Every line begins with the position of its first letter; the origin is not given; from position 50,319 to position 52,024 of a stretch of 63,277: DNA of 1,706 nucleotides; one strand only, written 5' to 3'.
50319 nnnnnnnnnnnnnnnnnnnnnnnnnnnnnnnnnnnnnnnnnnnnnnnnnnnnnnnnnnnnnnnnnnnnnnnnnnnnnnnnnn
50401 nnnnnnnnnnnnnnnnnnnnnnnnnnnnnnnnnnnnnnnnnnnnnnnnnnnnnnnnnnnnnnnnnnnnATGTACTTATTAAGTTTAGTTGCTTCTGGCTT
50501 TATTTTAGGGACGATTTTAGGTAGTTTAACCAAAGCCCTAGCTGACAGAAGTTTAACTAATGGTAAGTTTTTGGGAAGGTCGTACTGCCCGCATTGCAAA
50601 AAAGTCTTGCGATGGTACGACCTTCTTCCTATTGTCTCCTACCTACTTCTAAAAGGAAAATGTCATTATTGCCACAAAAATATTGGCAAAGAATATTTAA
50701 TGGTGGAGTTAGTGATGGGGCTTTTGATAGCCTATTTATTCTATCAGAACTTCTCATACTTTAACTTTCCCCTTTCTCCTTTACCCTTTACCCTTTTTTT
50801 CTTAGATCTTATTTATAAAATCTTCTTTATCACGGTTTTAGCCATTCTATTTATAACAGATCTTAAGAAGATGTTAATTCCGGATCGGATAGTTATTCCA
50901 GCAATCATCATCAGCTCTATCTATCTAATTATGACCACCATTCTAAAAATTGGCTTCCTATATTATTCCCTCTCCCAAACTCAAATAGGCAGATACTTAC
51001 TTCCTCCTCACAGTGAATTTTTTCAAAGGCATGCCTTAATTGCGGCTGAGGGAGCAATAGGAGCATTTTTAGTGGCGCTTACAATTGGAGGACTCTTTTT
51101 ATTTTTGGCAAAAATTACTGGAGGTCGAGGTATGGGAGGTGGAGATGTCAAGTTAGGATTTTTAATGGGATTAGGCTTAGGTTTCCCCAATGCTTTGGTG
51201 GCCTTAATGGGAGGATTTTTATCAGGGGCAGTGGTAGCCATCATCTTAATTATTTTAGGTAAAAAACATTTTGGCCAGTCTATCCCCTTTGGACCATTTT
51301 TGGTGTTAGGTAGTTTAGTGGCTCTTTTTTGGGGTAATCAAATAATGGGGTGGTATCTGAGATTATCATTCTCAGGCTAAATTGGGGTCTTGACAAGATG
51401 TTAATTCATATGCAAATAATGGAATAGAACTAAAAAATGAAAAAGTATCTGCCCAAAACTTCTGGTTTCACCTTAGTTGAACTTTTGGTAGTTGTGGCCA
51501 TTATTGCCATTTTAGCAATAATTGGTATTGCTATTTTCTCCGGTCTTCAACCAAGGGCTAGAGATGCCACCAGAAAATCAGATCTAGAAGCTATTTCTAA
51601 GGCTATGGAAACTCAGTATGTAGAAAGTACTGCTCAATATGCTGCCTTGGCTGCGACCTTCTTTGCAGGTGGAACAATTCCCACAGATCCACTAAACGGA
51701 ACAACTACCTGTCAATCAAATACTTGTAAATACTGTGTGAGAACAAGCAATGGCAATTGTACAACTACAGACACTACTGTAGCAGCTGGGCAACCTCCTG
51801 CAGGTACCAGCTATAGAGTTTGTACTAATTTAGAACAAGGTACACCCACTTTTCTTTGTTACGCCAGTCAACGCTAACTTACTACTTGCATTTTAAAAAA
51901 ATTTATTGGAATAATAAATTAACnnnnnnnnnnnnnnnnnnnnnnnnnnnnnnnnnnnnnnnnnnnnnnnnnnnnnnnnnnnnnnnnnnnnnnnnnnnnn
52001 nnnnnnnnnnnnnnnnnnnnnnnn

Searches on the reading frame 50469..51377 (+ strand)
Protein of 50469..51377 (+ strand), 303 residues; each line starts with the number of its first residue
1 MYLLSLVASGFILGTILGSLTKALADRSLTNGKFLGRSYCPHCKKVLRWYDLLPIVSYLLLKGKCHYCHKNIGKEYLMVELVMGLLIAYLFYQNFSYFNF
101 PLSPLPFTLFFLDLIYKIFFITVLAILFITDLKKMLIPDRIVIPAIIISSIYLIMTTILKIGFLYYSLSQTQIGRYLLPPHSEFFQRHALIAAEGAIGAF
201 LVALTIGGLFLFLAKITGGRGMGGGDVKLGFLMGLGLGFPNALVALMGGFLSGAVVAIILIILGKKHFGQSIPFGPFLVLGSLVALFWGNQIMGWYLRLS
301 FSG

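Call 9: search_protein_families(library=pfam, proteins=[window:50469-51377:+], max_evalue=0.01)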
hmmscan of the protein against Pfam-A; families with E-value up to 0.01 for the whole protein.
window:50469-51377:+ (303 aa): 3 families
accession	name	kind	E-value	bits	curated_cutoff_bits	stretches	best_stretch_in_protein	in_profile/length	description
PF06750.18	A24_N_bact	-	4.1e-23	81.7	23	1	12-93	1-83/84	Bacterial Peptidase A24 N-terminal domain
PF01478.23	Peptidase_A24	-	3.3e-08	34.3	26.5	1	118-258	1-104/104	Type IV leader peptidase family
PF18930.5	DUF5679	-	0.0032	18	27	0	60-72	25-37/40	Domain of unknown function (DUF5679)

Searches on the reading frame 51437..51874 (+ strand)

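Call 9: search_protein_families(library=pfam, proteins=[window:51437-51874:+], max_evalue=0.01)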
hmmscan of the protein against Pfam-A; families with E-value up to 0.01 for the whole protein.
window:51437-51874:+ (146 aa): 2 families
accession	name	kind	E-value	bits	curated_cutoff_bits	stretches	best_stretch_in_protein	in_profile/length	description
PF07963.17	N_methyl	-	1.3e-06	28.1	21.2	1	7-29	3-25/27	Prokaryotic N-terminal methylation motif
PF05568.16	ASFV_J13L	-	0.0035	17.6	23.6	1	16-123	34-137/189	African swine fever virus J13L protein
